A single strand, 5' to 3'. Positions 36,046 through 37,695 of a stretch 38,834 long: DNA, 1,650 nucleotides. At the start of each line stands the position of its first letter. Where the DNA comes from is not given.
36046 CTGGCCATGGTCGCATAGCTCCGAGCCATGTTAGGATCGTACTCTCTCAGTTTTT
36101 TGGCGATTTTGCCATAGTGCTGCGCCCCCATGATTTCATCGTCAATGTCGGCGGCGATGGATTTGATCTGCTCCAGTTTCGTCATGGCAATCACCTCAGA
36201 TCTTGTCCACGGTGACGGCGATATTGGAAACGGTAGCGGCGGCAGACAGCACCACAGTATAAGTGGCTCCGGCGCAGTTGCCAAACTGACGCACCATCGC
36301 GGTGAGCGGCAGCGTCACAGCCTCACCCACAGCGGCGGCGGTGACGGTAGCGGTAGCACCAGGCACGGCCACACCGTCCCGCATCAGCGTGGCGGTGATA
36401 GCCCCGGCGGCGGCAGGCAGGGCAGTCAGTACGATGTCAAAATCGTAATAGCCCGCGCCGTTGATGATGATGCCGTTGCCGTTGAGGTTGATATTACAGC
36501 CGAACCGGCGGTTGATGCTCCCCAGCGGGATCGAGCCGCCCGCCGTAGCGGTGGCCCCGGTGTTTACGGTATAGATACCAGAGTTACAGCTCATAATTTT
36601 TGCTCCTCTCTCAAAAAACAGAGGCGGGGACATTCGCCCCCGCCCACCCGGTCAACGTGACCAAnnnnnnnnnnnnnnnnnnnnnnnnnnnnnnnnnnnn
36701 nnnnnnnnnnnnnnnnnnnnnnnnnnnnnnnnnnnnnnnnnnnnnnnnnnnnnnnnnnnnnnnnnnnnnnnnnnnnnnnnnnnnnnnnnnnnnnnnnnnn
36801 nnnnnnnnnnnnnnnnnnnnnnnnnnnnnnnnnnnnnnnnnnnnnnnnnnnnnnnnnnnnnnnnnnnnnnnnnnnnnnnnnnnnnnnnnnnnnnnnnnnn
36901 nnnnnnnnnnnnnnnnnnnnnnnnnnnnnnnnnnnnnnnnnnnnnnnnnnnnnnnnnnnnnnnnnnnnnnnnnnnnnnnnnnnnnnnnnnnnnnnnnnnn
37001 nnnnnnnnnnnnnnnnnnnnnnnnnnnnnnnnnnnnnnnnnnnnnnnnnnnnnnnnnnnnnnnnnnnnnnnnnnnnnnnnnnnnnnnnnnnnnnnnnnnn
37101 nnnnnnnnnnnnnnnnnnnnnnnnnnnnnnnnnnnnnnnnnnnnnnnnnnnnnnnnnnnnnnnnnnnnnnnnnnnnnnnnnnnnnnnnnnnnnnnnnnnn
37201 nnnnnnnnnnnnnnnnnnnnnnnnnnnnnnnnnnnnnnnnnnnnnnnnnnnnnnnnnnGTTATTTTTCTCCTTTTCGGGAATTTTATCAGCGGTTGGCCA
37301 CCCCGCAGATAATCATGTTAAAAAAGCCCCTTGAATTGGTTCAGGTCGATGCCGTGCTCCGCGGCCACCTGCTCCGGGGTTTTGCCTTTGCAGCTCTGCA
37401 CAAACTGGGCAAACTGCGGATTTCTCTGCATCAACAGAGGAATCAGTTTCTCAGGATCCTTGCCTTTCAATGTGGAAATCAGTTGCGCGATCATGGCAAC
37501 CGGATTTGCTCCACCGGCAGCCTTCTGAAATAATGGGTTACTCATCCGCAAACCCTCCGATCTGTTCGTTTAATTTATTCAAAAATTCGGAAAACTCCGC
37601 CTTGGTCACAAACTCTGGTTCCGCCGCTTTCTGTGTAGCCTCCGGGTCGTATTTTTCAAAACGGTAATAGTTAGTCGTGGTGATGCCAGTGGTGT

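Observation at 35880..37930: Five-gene operon of unassignable small proteins in the att-proximal cargo slot: best candidate for an undescribed system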

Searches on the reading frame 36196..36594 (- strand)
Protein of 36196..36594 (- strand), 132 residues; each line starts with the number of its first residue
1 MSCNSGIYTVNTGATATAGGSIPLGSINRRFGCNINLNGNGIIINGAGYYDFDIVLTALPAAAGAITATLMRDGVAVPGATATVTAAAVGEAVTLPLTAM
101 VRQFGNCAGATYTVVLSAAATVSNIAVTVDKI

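Call 6: search_protein_families(library=pfam, max_evalue=1, proteins=[window:36196-36594:-])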
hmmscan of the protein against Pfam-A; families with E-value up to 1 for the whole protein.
window:36196-36594:- (132 aa): 2 families
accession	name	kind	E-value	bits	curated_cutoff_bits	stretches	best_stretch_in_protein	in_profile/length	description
PF18573.7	BclA_C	-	4.1e-05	23.9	38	1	10-100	4-98/128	BclA C-terminal domain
PF22464.2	Spike_JR1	-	0.21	12.5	26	0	38-83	17-59/78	Spike protein P1, first jelly-roll domain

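Call 7: search_protein_families(library=phrogs, max_evalue=1, proteins=[window:36196-36594:-])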
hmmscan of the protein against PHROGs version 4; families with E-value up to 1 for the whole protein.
window:36196-36594:- (132 aa): 1 family
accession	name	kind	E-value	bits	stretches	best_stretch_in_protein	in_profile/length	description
phrog_20016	-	unknown function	0.21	12.2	1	62-127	69-135/141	-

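Call 8: search_protein_families(library=ncbifam, max_evalue=1, proteins=[window:36196-36594:-])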
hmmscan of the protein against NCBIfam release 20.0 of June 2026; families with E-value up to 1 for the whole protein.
window:36196-36594:- (132 aa): 3 families
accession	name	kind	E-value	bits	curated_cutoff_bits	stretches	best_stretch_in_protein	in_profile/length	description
TIGR01318.1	gltD_gamma_fam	subfamily_domain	0.0071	15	482.95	1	35-88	278-331/467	glutamate synthase, small subunit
NF010765.0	PRK14168.1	equivalog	0.014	14.6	501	1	58-121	140-201/297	bifunctional methylenetetrahydrofolate dehydrogenase/methenyltetrahydrofolate cyclohydrolase FolD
NF009408.0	PRK12769.1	equivalog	0.043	11.9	1003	1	35-87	464-516/659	formate-dependent uric acid utilization protein AegA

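Call 9: search_protein_families(library=padloc, max_evalue=1, proteins=[window:36196-36594:-])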
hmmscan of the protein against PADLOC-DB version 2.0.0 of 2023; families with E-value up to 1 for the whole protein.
window:36196-36594:- (132 aa): 0 families

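Call 14: search_solved_structures(query=window:36196-36594:-, max_evalue=1, show_alignments=2)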
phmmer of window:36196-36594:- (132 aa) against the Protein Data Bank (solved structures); distinct sequences matched with E-value up to 1: 4.
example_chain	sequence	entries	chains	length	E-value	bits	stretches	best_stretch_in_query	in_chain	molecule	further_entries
3div_A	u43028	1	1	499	0.058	16.8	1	18-126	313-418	LACCASE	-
3fpx_A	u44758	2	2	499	0.4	14.1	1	18-125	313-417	Laccase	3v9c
5ldu_A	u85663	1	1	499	0.4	14.1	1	18-125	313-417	Laccase A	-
2h5u_A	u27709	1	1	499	0.4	14.1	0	18-125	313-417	laccase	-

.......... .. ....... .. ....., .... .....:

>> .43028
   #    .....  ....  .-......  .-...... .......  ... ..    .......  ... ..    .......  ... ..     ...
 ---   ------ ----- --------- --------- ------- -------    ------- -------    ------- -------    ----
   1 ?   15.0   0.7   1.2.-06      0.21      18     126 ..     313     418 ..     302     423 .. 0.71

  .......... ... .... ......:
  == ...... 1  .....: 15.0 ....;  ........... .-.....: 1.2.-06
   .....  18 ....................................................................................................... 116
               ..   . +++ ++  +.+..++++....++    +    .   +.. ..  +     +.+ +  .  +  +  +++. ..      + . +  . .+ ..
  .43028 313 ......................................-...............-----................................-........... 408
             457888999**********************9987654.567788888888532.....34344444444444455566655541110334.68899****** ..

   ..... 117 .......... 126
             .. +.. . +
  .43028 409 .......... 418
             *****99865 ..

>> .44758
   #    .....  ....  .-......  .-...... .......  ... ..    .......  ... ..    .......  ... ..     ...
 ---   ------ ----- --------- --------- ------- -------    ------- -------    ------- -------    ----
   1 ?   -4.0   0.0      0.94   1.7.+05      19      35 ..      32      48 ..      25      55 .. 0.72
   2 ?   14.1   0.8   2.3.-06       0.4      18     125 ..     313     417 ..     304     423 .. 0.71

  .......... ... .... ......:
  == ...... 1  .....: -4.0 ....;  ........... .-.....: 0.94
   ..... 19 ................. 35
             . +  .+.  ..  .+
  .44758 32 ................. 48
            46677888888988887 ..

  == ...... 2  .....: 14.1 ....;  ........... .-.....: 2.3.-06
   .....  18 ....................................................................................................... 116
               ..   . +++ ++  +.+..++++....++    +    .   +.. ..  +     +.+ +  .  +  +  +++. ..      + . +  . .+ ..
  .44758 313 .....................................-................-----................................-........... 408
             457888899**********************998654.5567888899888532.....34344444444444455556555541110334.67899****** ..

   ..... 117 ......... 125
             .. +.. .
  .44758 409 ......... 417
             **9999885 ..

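Call 35: search_solved_structures(query=A2, max_evalue=1, show_alignments=2)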
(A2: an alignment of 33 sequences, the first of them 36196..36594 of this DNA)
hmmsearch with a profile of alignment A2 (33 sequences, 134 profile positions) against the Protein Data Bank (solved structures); distinct sequences matched with E-value up to 1: 14.
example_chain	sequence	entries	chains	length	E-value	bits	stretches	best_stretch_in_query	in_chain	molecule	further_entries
2z5w_A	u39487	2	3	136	5.9e-06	29.7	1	7-83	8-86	BclA protein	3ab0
3twi_A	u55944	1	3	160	8.4e-06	29.2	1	7-84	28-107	BclA protein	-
2r6q_A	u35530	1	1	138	9.1e-06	29.1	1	7-83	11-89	BclA protein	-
1wck_A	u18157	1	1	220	1.8e-05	28.1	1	7-83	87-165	BCLA PROTEIN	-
3tyj_A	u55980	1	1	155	2.4e-05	27.7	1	7-83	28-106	BclA protein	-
5kca_A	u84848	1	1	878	3.3e-05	27.3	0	6-84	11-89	Cerebellin-1,Cerebellin-1,Cerebellin-1,Glutamate receptor ionotropic, delta-2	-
9h38_A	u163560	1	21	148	0.0012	22.2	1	5-131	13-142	Flagellar hook-length control protein FliK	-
7r1m_A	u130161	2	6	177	0.0038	20.6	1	36-133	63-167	Exosporium protein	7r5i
9h3d_D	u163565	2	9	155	0.011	19.1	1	38-133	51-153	Exosporium protein ExsF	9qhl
8d02_A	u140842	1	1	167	0.02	18.3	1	36-132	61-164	BxpB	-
4zch_A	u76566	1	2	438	0.092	16.1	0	30-57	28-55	Tumor necrosis factor ligand superfamily member 13,Tumor necrosis factor ligand superfamil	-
5kwr_A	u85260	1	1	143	0.71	13.2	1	6-84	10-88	Cerebellin-1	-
5kc5_A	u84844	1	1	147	0.76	13.1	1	6-84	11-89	Cerebellin-1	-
2dia_A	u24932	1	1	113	0.79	13.1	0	41-92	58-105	Filamin-B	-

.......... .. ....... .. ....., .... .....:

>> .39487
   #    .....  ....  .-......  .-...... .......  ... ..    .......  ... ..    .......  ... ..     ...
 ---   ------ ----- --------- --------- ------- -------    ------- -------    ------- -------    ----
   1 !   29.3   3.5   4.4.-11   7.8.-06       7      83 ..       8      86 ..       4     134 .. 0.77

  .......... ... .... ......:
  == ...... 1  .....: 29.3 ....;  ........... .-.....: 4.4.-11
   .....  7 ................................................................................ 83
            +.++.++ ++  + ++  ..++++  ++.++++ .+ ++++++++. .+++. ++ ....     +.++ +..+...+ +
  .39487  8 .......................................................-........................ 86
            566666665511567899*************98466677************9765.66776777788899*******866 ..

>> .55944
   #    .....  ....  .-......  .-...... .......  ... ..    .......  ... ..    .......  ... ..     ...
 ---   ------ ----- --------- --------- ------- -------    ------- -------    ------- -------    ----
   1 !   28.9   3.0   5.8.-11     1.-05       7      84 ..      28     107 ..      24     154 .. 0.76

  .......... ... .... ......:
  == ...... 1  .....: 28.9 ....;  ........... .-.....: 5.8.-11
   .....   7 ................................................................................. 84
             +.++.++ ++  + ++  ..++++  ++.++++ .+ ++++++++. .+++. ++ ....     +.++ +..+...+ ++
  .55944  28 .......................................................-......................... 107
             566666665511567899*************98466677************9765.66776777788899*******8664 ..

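Call 40: search_solved_structures(query=A2, max_evalue=0.05, show_alignments=5)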
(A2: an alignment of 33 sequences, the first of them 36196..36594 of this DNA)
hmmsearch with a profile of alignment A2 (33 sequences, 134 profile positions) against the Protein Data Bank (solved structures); distinct sequences matched with E-value up to 0.05: 10.
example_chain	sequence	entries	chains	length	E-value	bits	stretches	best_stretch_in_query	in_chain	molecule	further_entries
2z5w_A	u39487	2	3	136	5.9e-06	29.7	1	7-83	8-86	BclA protein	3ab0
3twi_A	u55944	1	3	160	8.4e-06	29.2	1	7-84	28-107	BclA protein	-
2r6q_A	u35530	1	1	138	9.1e-06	29.1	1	7-83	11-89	BclA protein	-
1wck_A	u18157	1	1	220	1.8e-05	28.1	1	7-83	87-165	BCLA PROTEIN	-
3tyj_A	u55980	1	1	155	2.4e-05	27.7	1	7-83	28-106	BclA protein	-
5kca_A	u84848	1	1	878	3.3e-05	27.3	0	6-84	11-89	Cerebellin-1,Cerebellin-1,Cerebellin-1,Glutamate receptor ionotropic, delta-2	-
9h38_A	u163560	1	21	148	0.0012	22.2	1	5-131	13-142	Flagellar hook-length control protein FliK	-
7r1m_A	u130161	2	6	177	0.0038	20.6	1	36-133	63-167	Exosporium protein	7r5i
9h3d_D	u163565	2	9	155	0.011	19.1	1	38-133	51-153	Exosporium protein ExsF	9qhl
8d02_A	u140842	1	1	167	0.02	18.3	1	36-132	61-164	BxpB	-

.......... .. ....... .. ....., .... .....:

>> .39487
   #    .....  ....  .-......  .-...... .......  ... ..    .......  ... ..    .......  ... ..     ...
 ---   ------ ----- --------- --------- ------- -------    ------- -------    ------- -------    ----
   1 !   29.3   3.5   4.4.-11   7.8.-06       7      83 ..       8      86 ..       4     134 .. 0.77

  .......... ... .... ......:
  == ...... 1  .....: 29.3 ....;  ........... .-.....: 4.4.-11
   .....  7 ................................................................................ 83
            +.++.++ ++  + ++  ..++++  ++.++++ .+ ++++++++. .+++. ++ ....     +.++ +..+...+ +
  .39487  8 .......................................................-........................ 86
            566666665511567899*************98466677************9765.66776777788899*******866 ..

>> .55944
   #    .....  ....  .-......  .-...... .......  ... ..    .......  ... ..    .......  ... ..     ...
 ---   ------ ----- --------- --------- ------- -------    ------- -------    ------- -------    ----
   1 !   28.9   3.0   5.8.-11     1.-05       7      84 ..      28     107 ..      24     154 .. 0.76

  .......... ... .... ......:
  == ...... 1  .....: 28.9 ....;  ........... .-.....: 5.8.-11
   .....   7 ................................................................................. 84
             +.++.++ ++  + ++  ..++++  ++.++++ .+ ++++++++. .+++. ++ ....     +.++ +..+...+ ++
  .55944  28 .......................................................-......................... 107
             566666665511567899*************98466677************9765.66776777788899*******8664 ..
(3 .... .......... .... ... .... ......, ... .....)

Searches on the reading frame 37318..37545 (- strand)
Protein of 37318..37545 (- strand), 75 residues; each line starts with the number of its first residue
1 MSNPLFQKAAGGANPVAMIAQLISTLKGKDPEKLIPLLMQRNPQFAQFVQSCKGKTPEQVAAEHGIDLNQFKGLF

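Call 6: search_protein_families(library=pfam, max_evalue=1, proteins=[window:37318-37545:-])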
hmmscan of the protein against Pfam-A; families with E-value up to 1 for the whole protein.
window:37318-37545:- (75 aa): 3 families
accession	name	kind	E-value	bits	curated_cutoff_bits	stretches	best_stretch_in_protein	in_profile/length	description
PF01466.24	Skp1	-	0.075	13.3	22.3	0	53-66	16-29/48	Skp1 family, dimerisation domain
PF15335.11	CAAP1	-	0.15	12.9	25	1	14-41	10-37/63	Caspase activity and apoptosis inhibitor 1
PF25378.1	PUA_NSUN2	-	0.24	12.1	25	1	32-59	8-35/87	NSUN2 PUA domain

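Call 7: search_protein_families(library=phrogs, max_evalue=1, proteins=[window:37318-37545:-])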
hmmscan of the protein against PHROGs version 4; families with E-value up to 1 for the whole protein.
window:37318-37545:- (75 aa): 1 family
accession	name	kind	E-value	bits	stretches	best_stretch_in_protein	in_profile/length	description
phrog_22984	-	unknown function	1.2e-08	36.3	1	1-40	1-42/74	-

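Call 8: search_protein_families(library=ncbifam, max_evalue=1, proteins=[window:37318-37545:-])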
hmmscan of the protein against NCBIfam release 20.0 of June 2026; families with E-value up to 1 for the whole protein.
window:37318-37545:- (75 aa): 1 family
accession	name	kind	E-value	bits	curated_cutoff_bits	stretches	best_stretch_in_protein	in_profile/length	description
TIGR03980.1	prismane_assoc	subfamily_domain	0.19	11.8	44.95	0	56-71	38-53/58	hybrid cluster protein-associated redox disulfide domain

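Call 9: search_protein_families(library=padloc, max_evalue=1, proteins=[window:37318-37545:-])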
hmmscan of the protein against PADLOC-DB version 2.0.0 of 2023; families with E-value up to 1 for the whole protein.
window:37318-37545:- (75 aa): 0 families

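Call 74: search_solved_structures(query=A8, max_evalue=5, show_alignments=1)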
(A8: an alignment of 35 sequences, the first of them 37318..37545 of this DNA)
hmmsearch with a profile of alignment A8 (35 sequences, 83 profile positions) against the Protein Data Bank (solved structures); distinct sequences matched with E-value up to 5: 13.
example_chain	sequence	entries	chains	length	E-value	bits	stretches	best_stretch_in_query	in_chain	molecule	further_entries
3ugm_A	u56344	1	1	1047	4.3e-14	56.1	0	58-81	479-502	TAL effector AvrBs3/PthA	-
7bqq_A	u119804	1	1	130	2e-05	28.3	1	9-81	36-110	Gogy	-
7bpn_A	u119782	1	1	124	0.0093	19.8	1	53-78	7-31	NF7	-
2xny_M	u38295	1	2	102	0.047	17.5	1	27-67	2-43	M PROTEIN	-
2oto_A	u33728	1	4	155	0.13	16.1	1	27-67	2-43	M protein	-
4yy2_A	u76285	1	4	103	0.15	15.9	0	48-68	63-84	dTor_3x33L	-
4yy5_A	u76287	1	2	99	0.24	15.3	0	48-68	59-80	dTor_3x33L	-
7w5z_B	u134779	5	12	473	0.69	13.8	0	54-79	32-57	Protein phosphatase 2C, putative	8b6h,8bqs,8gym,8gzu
1t10_A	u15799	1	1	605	0.87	13.5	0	46-80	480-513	Glucose-6-phosphate isomerase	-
1q50_A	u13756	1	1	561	1.3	12.9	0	46-80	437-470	Glucose-6-phosphate isomerase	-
3h0l_B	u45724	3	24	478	1.4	12.7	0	49-81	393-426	Aspartyl/glutamyl-tRNA(Asn/Gln) amidotransferase subunit B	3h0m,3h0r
2ajg_A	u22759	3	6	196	1.8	12.5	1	35-72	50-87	Leucyl-tRNA synthetase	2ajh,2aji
6kos_A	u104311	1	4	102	1.8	12.4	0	18-64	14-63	SUWA (Super WA20)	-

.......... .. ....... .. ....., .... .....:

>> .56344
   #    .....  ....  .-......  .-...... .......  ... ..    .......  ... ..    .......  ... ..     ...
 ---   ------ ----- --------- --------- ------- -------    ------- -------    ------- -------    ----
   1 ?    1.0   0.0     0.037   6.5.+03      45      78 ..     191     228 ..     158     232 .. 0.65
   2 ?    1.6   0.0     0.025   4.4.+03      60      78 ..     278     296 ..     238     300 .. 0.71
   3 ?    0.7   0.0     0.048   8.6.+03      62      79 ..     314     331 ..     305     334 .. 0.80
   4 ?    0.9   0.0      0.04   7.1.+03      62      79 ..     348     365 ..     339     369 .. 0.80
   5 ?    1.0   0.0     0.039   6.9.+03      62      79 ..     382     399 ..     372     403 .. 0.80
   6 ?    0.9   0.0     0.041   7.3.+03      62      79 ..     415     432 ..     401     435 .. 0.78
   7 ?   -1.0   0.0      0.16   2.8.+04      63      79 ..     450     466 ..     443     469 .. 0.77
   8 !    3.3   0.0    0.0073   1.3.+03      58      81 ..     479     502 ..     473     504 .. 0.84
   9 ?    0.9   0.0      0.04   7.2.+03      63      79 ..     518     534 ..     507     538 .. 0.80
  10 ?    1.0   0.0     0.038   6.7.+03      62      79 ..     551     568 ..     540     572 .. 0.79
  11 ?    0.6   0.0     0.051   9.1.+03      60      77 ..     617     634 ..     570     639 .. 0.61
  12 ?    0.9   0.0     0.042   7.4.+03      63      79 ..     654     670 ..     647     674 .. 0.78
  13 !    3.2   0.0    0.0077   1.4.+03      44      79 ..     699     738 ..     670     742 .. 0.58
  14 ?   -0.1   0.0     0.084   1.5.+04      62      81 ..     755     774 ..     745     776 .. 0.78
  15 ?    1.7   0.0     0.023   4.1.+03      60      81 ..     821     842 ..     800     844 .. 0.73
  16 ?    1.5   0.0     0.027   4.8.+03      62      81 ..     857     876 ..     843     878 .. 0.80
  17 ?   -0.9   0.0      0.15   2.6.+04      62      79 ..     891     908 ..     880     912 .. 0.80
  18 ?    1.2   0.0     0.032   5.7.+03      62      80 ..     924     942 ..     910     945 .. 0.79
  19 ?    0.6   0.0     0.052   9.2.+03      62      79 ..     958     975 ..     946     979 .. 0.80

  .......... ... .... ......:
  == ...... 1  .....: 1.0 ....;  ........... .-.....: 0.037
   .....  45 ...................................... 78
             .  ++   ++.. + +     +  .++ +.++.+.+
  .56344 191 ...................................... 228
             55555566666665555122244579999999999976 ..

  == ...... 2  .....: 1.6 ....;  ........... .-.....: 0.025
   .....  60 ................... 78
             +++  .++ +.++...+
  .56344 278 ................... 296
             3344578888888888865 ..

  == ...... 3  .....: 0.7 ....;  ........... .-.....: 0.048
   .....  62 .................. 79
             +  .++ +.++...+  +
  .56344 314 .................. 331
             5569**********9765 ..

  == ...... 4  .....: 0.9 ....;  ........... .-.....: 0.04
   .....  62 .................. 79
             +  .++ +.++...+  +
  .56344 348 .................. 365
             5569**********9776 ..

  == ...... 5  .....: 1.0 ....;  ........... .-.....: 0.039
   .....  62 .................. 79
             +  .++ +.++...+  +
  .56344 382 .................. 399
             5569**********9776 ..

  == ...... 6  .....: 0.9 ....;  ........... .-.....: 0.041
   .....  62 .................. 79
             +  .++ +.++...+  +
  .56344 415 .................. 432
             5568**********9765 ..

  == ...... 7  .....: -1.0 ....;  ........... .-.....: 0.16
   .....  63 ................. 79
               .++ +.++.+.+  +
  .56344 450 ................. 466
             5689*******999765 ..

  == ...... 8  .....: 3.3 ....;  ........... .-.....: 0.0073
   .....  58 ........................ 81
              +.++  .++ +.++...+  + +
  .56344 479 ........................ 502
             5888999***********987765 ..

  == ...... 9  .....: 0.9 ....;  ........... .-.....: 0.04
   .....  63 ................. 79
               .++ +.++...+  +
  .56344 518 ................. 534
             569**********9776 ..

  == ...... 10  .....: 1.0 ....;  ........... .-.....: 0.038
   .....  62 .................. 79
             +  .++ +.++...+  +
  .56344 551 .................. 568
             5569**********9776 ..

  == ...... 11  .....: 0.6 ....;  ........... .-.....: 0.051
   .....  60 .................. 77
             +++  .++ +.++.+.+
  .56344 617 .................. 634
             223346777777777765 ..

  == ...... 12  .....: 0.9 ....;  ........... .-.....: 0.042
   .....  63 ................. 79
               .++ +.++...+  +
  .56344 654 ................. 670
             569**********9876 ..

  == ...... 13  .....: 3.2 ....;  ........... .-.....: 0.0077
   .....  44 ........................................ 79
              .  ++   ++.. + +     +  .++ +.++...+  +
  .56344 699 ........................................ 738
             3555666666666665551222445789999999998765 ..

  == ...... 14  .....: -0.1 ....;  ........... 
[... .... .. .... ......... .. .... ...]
